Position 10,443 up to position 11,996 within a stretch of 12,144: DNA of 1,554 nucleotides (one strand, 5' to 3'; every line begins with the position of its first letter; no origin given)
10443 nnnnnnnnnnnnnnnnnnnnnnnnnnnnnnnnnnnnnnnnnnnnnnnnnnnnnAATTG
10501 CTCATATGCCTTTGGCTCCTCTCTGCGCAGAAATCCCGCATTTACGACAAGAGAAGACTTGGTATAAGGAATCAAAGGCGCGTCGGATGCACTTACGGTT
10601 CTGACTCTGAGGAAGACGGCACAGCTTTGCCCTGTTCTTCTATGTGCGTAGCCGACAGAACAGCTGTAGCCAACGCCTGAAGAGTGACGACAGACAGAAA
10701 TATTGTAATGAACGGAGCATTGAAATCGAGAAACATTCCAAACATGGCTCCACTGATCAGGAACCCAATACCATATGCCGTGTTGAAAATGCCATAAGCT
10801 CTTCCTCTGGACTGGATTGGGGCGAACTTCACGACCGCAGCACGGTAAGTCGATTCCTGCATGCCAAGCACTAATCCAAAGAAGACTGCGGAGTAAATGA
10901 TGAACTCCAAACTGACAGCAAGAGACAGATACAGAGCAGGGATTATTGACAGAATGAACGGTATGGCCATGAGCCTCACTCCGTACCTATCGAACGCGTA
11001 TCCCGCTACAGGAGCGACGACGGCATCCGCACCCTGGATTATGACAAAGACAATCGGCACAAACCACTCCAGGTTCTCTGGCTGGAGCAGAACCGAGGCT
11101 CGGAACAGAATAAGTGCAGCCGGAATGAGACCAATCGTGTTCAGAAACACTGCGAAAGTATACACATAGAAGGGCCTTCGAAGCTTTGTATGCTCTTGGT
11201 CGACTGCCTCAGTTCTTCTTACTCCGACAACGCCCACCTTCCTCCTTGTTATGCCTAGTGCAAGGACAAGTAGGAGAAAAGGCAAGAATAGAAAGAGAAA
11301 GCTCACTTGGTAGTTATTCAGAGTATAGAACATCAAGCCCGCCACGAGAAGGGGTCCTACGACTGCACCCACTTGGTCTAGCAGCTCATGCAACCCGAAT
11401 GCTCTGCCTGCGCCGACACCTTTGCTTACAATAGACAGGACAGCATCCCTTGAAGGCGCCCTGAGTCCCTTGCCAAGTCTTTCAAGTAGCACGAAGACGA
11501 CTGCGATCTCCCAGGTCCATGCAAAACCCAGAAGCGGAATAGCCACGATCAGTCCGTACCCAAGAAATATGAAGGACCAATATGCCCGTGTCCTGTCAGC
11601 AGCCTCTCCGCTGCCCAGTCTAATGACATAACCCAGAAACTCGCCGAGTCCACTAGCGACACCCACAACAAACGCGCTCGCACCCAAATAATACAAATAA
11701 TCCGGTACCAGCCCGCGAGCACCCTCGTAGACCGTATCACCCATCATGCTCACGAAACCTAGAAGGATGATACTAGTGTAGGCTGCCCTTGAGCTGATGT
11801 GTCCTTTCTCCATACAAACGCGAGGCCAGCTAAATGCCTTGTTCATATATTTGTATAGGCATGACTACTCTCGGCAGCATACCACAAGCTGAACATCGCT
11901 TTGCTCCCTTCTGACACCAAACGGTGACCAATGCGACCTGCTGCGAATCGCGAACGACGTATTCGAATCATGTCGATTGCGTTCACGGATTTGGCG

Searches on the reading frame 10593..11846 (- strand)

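Call 7: search_protein_families(library=pfam, proteins=[window:10593-11846:-], max_evalue=0.01)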
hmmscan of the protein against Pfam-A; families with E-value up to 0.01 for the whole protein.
window:10593-11846:- (417 aa): 1 family
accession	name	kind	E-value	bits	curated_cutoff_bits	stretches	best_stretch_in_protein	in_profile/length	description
PF07690.21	MFS_1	-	2.8e-19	69.7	33.4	2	229-395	4-166/347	Major Facilitator Superfamily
